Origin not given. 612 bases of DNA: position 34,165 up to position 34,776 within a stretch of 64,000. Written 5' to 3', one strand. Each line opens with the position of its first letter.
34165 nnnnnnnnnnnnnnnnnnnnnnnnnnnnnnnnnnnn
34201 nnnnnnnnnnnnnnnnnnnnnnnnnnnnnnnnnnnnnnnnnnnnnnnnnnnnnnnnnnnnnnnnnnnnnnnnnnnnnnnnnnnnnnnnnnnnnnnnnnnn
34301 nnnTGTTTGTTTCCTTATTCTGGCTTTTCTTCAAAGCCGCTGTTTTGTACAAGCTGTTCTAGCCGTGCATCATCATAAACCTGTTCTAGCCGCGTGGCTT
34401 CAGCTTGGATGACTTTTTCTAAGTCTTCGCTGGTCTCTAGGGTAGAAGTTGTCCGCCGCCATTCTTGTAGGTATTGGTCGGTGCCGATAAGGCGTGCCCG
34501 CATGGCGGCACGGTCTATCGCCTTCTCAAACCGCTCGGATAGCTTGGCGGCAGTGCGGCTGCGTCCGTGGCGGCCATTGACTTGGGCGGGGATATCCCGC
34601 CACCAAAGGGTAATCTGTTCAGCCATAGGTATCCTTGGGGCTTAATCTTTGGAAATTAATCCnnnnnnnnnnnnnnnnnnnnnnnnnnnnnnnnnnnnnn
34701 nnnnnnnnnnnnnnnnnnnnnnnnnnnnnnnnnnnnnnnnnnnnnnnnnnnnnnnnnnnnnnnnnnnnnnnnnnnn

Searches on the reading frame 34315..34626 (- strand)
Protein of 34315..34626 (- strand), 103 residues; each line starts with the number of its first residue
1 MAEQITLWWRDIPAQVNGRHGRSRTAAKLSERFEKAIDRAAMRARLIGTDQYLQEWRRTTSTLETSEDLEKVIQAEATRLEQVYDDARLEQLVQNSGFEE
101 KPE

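Call 3: search_protein_families(library=pfam, proteins=[window:34315-34626:-], max_evalue=0.01)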
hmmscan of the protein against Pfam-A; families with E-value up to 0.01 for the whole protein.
window:34315-34626:- (103 aa): 1 family
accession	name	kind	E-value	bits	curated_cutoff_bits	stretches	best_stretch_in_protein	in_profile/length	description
PF13769.11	Virulence_fact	-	4.1e-20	72.3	25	1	8-93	2-81/81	Virulence factor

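Call 6: search_protein_families(library=ncbifam, proteins=[window:34315-34626:-], max_evalue=0.01)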
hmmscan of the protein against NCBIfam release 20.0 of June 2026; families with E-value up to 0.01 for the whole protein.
window:34315-34626:- (103 aa): 0 families

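Call 41: find_related_loci(query=A1, collection=genome_contigs, flank=10000)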
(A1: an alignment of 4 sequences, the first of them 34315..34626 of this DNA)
Query A1 (103 aa) in genome_contigs; peptide patterns used: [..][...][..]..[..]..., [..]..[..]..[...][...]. (x = any residue, [..] = any of these).
206 stretches matched a pattern; 106 encode a relative of the query (tblastn E <= 1e-3); the best 80 are kept; 80 distinct loci.
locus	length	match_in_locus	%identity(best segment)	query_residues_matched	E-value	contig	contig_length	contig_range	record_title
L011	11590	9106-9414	56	1-103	1e-33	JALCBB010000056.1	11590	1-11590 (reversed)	MAG: Alphaproteobacteria bacterium isolate IB1_deep_metabat_bins_sens.tsv.002 NODE_203_length_11590_cov_20.748244, whole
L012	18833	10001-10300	53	1-101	4e-30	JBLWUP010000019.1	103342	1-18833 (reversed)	MAG: Kiloniellaceae bacterium isolate EA10-05 A10maxbin.018RE.5K@19, whole genome shotgun sequence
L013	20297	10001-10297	55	1-100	3e-29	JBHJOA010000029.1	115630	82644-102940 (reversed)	MAG: Kiloniellaceae bacterium isolate al_S4C968 S4Ck119_342343, whole genome shotgun sequence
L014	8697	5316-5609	54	1-99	4e-29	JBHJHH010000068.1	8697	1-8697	MAG: Geminicoccaceae bacterium isolate sb_S10C3391 S10Ck141_85144, whole genome shotgun sequence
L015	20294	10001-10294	54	1-100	1e-27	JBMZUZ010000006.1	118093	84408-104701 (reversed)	MAG: Pseudomonadales bacterium isolate ME_XS_2302_6_bin_3 ME_XS_2302_6_bin_3_5, whole genome shotgun sequence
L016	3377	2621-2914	53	1-100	4e-27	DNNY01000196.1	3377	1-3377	MAG TPA_asm: Oceanospirillaceae bacterium isolate UBA8291 contig_22138, whole genome shotgun sequence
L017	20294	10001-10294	55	1-99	9e-27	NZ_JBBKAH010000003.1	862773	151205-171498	Pelagibius sp. 7325 Scaffold2_1, whole genome shotgun sequence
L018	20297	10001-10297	53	1-100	9e-27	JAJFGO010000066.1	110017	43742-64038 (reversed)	MAG: Kiloniellaceae bacterium isolate OFTM296 OFTM296_65, whole genome shotgun sequence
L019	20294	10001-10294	53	1-100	9e-27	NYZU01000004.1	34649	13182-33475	MAG: Oceanospirillaceae bacterium isolate ARS48 2713, whole genome shotgun sequence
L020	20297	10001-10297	53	1-100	3e-26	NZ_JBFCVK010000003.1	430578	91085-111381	Aquibaculum sediminis strain EGI_FJ10229 NODE_3_length_430578_cov_393.089038, whole genome shotgun sequence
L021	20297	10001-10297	51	1-100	5e-26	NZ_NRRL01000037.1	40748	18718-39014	Rhodovibrio sodomensis strain DSM 9895 scaffold0037, whole genome shotgun sequence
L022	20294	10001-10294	52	1-99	4e-26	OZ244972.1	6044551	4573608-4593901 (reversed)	MAG: Rhodospirillales bacterium isolate 53a8b895-f9c6-4de1-8451-65e20c47fd72 genome assembly, chromosome: 1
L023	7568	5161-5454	54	1-99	7e-26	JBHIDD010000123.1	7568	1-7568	MAG: Kiloniellaceae bacterium isolate Baj_3_bin.20 NODE_1993_length_7568_cov_6.247970, whole genome shotgun sequence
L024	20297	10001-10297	52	1-100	7e-26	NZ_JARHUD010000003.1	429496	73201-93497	Aquibaculum arenosum strain CAU 1616 contig3, whole genome shotgun sequence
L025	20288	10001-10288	54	1-97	9e-26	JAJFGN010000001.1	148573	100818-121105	MAG: Kiloniellaceae bacterium isolate OFTM28 OFTM28_0, whole genome shotgun sequence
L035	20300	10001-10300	50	1-101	4e-25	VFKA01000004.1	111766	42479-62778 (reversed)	MAG: Rhodospirillales bacterium isolate Bin_16_5 c_000004515257, whole genome shotgun sequence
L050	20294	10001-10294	47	1-98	1e-23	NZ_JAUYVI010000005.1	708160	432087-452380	Dongia sedimenti strain R-7 R_7_scaffold5, whole genome shotgun sequence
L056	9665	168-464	50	1-100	5e-23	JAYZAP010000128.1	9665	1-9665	MAG: Pseudomonadota bacterium isolate XB_MAG1186 DB_MAG1186_0128, whole genome shotgun sequence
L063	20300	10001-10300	53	1-101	1e-22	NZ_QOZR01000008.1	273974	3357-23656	Virgifigura deserti strain SYSU D60014 s1173_Contig8, whole genome shotgun sequence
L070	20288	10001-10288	48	1-97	1e-21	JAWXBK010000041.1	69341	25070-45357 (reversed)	MAG: Rhodospirillaceae bacterium isolate MP6IB1.145 k99_358574, whole genome shotgun sequence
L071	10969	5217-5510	56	1-99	1e-21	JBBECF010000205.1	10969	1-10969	MAG: Dongiaceae bacterium isolate LejiaF_69_107 Lejia_F_8294_length_10969_cov_66, whole genome shotgun sequence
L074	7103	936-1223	47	1-97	5e-21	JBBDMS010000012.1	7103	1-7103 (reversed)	MAG: Dongiaceae bacterium isolate LejiaB_64_15 Lejia_B_13590_length_7103_cov_8, whole genome shotgun sequence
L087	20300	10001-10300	45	1-100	5e-19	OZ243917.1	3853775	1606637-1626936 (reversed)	MAG: Alphaproteobacteria bacterium isolate 02e1f9bb-dbd4-4ed1-82e0-245be44422fa genome assembly, chromosome: 1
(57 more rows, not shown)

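Call 55: search_protein_families(library=pfam, proteins=[L074:1213-2211:+, L087:10225-11220:+, L035:10258-11259:+, L035:11263-12492:+, L056:419-1405:+, L056:880-1890:+, L050:10686-11906:+, L070:10887-11786:+, L071:5305-7950:+, L063:10761-11519:+], max_evalue=0.01)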
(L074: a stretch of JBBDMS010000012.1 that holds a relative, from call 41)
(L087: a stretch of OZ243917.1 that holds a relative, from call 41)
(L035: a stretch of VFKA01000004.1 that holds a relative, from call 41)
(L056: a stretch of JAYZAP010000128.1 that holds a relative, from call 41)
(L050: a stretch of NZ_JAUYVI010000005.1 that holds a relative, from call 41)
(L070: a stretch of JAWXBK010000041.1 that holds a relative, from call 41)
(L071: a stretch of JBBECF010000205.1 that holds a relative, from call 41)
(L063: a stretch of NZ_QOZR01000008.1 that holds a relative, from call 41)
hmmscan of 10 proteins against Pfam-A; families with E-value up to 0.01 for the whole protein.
L074:1213-2211:+ (333 aa): 0 families

L087:10225-11220:+ (332 aa): 1 family
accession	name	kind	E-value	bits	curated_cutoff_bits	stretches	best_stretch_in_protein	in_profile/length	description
PF02219.23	MTHFR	-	8.2e-31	107.8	24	1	38-323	2-281/287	Methylenetetrahydrofolate reductase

L035:10258-11259:+ (334 aa): 1 family
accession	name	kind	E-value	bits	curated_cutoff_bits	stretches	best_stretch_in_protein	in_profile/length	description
PF02219.23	MTHFR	-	1.5e-32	113.5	24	1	36-322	3-283/287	Methylenetetrahydrofolate reductase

L035:11263-12492:+ (410 aa): 0 families

L056:419-1405:+ (329 aa): 1 family
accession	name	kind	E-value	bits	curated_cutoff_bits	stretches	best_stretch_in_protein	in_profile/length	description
PF02219.23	MTHFR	-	2.2e-33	116.3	24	1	33-324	1-287/287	Methylenetetrahydrofolate reductase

L056:880-1890:+ (337 aa): 1 family
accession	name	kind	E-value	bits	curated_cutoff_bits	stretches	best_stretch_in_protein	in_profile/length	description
PF12225.13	DUF5981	-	1.3e-26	92.5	23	1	221-310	5-94/95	Methylene-tetrahydrofolate reductase C terminal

L050:10686-11906:+ (407 aa): 1 family
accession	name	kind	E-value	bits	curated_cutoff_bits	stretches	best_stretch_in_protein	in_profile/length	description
PF02219.23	MTHFR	-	1.3e-31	110.5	24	1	86-378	1-287/287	Methylenetetrahydrofolate reductase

L070:10887-11786:+ (300 aa): 1 family
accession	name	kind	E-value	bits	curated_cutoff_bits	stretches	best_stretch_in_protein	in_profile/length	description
PF12225.13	DUF5981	-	5.1e-27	93.8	23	1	180-270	4-94/95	Methylene-tetrahydrofolate reductase C terminal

L071:5305-7950:+ (882 aa): 1 family
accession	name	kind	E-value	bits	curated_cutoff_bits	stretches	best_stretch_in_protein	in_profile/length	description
PF02219.23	MTHFR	-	5.2e-31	108.5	24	1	571-861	2-286/287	Methylenetetrahydrofolate reductase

L063:10761-11519:+ (253 aa): 0 families

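Call 60: find_homologous_proteins(query=window:34315-34626:-)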
Query window:34315-34626:- (103 aa): 1924 proteins with E <= 0.001 among 1926 candidates; the best 120 are listed.
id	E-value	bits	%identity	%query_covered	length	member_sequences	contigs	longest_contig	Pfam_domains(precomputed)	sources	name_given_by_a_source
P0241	1.3e-57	210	98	100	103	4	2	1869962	PF13769.12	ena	-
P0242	7.4e-53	195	90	100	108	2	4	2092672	PF13769.12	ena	-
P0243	8.1e-28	115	56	100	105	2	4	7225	PF13769.12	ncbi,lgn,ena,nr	ncbi:MAG: virulence factor [Alphaproteobacteria bacterium]|nr:virulence factor [Alphaproteobacteria 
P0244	3.8e-25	106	57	99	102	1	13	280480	PF13769.12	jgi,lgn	jgi:hypothetical protein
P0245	6.0e-25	105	53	98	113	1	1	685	PF13769.12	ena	-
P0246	6.8e-25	105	52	95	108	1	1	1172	PF13769.12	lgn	-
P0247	1.6e-24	104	53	100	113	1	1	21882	PF13769.12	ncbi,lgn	ncbi:MAG: virulence factor [Alphaproteobacteria bacterium]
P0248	3.0e-24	103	58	94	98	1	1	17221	PF13769.12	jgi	jgi:hypothetical protein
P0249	3.6e-24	103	58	94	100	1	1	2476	PF13769.12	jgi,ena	jgi:hypothetical protein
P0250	6.9e-24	102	57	95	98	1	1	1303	PF13769.12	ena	-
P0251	7.4e-24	102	57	95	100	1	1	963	PF13769.12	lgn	-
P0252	8.0e-24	102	56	94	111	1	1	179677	PF13769.12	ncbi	ncbi:MAG: virulence factor [Acidimicrobiales bacterium]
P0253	9.5e-24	102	57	95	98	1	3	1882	PF13769.12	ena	-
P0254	1.1e-23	101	54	96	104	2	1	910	PF13769.12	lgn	-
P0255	1.1e-23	101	54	94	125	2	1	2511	PF13769.12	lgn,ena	-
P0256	1.3e-23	101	56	95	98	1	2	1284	PF13769.12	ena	-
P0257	1.3e-23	101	56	94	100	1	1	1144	PF13769.12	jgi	-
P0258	1.4e-23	101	56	96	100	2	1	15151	PF13769.12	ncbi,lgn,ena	-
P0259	1.5e-23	101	56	94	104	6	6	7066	PF13769.12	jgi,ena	jgi:hypothetical protein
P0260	1.5e-23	101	56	96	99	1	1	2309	PF13769.12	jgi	jgi:hypothetical protein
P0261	1.6e-23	101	56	95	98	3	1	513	PF13769.12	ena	-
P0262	1.7e-23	101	58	94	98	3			PF13769.12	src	-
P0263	1.7e-23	101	57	95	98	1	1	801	PF13769.12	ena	-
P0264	1.7e-23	101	52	97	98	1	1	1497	PF13769.12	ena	-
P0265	1.9e-23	101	50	98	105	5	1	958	PF13769.12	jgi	jgi:hypothetical protein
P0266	2.0e-23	100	57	96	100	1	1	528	PF13769.12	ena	-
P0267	2.0e-23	100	56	97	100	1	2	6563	PF13769.12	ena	-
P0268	2.2e-23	100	56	94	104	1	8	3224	PF13769.12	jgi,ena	jgi:hypothetical protein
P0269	2.2e-23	100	56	94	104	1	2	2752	PF13769.12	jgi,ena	-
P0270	2.3e-23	100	58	94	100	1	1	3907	PF13769.12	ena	-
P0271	2.6e-23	100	56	95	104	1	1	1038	PF13769.12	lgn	-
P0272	2.7e-23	100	56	96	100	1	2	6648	PF13769.12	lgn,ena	-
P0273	2.8e-23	100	50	98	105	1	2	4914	PF13769.12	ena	-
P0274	2.8e-23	100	56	96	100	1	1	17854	PF13769.12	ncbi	-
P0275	2.9e-23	100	54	98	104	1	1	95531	PF13769.12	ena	-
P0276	2.9e-23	100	55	97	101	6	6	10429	PF13769.12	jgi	jgi:hypothetical protein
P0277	3.0e-23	100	55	98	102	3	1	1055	PF13769.12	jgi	jgi:Virulence factor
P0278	3.1e-23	100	56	96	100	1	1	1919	PF13769.12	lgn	-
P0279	3.1e-23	100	57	94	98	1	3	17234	PF13769.12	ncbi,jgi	jgi:Virulence factor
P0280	3.1e-23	100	57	97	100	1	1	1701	PF13769.12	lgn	-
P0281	3.2e-23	100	57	96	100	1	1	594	PF13769.12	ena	-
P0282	3.2e-23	100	54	96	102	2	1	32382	PF13769.12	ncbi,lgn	ncbi:MAG: virulence factor [Pseudomonadota bacterium]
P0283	3.3e-23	100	56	95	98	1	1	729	PF13769.12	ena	-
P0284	3.3e-23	100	54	97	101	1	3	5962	PF13769.12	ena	-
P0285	3.6e-23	100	56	96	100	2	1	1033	PF13769.12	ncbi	-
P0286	3.7e-23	100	51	98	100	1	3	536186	PF13769.12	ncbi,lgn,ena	-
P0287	3.8e-23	100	58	94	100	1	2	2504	PF13769.12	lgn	-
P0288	3.8e-23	100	55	93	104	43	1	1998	PF13769.12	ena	-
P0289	4.0e-23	100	57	94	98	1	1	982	PF13769.12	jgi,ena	-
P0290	4.1e-23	99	57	94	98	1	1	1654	PF13769.12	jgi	jgi:Virulence factor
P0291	4.2e-23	99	58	94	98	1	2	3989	PF13769.12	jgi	jgi:hypothetical protein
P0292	4.2e-23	99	57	94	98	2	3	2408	PF13769.12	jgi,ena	jgi:hypothetical protein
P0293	4.4e-23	99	56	96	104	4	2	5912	PF13769.12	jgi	jgi:hypothetical protein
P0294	4.5e-23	99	56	95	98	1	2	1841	PF13769.12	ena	-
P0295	4.8e-23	99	56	96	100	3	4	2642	PF13769.12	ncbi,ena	-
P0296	5.1e-23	99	54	95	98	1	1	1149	PF13769.12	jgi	jgi:hypothetical protein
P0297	5.4e-23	99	51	100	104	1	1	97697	PF13769.12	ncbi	-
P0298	5.4e-23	99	55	95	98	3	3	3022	PF13769.12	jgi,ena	jgi:Virulence factor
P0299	5.8e-23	99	56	94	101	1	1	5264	PF13769.12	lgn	-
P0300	5.8e-23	99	54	95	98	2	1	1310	PF13769.12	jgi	jgi:hypothetical protein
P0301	5.9e-23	99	56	94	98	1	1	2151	PF13769.12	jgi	jgi:Virulence factor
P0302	6.2e-23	99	56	94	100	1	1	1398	PF13769.12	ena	-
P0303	6.4e-23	99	57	96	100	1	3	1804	PF13769.12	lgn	-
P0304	6.5e-23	99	57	94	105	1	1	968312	PF13769.12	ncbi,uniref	ncbi:virulence factor [Pelagibius sp. CAU 1746]|uniref:virulence factor n=1 Tax=Pelagibius sp. CAU 1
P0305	6.9e-23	99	55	94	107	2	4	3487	PF13769.12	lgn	-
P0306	7.4e-23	99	52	97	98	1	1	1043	PF13769.12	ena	-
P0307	7.5e-23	99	56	96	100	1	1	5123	PF13769.12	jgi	-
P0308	8.1e-23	99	55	94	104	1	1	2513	PF13769.12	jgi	jgi:hypothetical protein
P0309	8.2e-23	99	56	96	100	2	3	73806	PF13769.12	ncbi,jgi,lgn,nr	ncbi:MAG: hypothetical protein GEU89_04000 [Kiloniellaceae bacterium]|jgi:hypothetical protein|nr:hy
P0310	8.3e-23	98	56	94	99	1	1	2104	PF13769.12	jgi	jgi:hypothetical protein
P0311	8.4e-23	98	55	95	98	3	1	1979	PF13769.12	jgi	jgi:hypothetical protein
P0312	8.5e-23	98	55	96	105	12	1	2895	PF13769.12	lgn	-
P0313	8.6e-23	98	54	92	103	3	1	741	PF13769.12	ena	-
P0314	9.0e-23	98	55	94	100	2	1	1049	PF13769.12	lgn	-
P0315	9.1e-23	98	56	94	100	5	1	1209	PF13769.12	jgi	jgi:hypothetical protein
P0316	9.3e-23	98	55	96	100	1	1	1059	PF13769.12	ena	-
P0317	9.4e-23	98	55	98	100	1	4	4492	PF13769.12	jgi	jgi:hypothetical protein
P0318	9.4e-23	98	53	95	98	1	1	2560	PF13769.12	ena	-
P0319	9.6e-23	98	55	98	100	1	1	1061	PF13769.12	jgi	jgi:hypothetical protein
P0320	9.6e-23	98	54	96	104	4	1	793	PF13769.12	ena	-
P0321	1.0e-22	98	55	93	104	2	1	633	PF13769.12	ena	-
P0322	1.0e-22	98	51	98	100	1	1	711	PF13769.12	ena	-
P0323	1.1e-22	98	55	96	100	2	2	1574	PF13769.12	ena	-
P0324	1.1e-22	98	55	95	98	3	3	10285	PF13769.12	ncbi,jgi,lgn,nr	ncbi:MAG: hypothetical protein QOK29_1931 [Rhodospirillaceae bacterium]|jgi:hypothetical protein|nr:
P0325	1.1e-22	98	56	94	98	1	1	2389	PF13769.12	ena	-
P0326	1.1e-22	98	56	96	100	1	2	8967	PF13769.12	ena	-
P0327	1.1e-22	98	54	96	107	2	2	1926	PF13769.12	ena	-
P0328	1.2e-22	98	54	95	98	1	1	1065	PF13769.12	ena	-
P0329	1.4e-22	98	55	95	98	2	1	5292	PF13769.12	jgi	jgi:hypothetical protein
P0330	1.5e-22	98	53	99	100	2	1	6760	PF13769.12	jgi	-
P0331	1.5e-22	98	54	95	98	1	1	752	PF13769.12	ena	-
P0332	1.6e-22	98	52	98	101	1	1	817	PF13769.12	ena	-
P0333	1.7e-22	98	56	90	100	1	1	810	PF13769.12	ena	-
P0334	1.7e-22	97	56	97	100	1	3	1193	PF13769.12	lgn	-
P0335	1.8e-22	97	55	96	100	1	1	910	PF13769.12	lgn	-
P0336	1.8e-22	97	56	96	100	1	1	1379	PF13769.12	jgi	jgi:hypothetical protein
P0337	1.8e-22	97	53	96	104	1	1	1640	PF13769.12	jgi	jgi:hypothetical protein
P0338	1.9e-22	97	54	99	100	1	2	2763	PF13769.12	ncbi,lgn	-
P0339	1.9e-22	97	56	96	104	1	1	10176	PF13769.12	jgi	jgi:hypothetical protein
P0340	2.0e-22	97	55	99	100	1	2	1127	PF13769.12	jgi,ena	-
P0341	2.0e-22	97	53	95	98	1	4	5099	PF13769.12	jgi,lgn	jgi:hypothetical protein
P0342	2.1e-22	97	54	95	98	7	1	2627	PF13769.12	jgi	jgi:Virulence factor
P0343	2.1e-22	97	55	94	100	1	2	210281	PF13769.12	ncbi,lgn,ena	ncbi:MAG: virulence factor [Kiloniellaceae bacterium]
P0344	2.1e-22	97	55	96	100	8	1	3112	PF13769.12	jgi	jgi:hypothetical protein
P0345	2.1e-22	97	51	98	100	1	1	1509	PF13769.12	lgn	-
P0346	2.3e-22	97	54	95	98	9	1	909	PF13769.12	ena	-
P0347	2.3e-22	97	55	95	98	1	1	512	PF13769.12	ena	-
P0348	2.3e-22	97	53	95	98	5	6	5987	PF13769.12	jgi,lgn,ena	-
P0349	2.3e-22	97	53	96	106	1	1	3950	PF13769.12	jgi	jgi:hypothetical protein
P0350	2.4e-22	97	54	96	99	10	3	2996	PF13769.12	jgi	-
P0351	2.5e-22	97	54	100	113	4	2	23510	PF13769.12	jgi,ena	-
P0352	2.5e-22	97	54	95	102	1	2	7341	PF13769.12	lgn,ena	-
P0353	2.5e-22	97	52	97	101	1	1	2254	PF13769.12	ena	-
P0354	2.5e-22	97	54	97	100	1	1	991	PF13769.12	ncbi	-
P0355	2.6e-22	97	54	99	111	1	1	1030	PF13769.12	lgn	-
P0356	2.7e-22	97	55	96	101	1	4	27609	PF13769.12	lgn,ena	-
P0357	2.7e-22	97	55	94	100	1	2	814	PF13769.12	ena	-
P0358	2.8e-22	97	54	94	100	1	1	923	PF13769.12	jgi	-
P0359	2.9e-22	97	52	98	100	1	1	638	PF13769.12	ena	-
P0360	3.0e-22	97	56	97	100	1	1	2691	PF13769.12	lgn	-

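Call 68: predict_structure(alignment_id=A3)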
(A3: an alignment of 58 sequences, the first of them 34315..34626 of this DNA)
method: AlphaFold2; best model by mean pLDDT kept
length: 103 residues; sequences in the alignment: 58
mean_pLDDT: 76.7   pTM: 0.64
mean pLDDT of the five models: 76.7, 68.7, 68.3, 65.6, 65.1
residues with pLDDT >= 90: 1; 70-90: 76; 50-70: 21; < 50: 5
segments of 3 or more residues with pLDDT < 50: 101-103
pLDDT, mean of each block of 10 residues (from residue 1): 76 83 87 83 67 57 78 87 84 74 47
secondary structure, 60 per line:
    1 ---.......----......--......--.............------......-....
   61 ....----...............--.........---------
elements in order: E4-10 E15-20 E23-28 H31-43 H50-55 E57-64 H69-83 H86-94

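Call 81: search_protein_representatives(alignment_id=A3)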
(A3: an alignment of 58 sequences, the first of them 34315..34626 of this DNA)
Query: 58 sequences, 101 profile positions. Proteins with E-value up to 0.001 (for the whole library): 1322; up to 1e-10: 736; up to 1e-30: 40. The best 150 are listed.
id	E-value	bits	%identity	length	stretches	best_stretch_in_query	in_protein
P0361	6.5e-55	199.7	-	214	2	3-98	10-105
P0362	8.2e-37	141.6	-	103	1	1-100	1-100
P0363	1.7e-36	140.6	-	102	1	1-99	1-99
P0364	1.9e-36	140.5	-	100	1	1-100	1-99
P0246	5.7e-36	138.9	-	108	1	1-99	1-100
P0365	6.5e-36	138.8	-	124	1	1-99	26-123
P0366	6.6e-36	138.7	-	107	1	1-98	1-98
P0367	3.3e-35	136.5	-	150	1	1-97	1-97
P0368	1.3e-34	134.6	-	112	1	1-99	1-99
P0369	1.4e-34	134.5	-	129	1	1-100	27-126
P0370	1.6e-34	134.3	-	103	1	1-98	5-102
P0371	2.2e-34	133.9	-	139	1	1-98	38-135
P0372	6.8e-34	132.3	-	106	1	1-100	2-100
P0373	7.0e-34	132.2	-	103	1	1-100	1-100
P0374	9.5e-34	131.8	-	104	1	1-99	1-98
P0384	3.7e-32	126.7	-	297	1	1-99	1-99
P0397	2.6e-31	124.0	-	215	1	1-99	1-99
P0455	1.6e-26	108.6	-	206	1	1-82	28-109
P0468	4.5e-26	107.2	-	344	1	2-98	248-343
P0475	1.0e-25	106.1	-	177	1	3-99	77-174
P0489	3.7e-25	104.2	-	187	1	1-71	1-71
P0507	2.8e-24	101.4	-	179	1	1-78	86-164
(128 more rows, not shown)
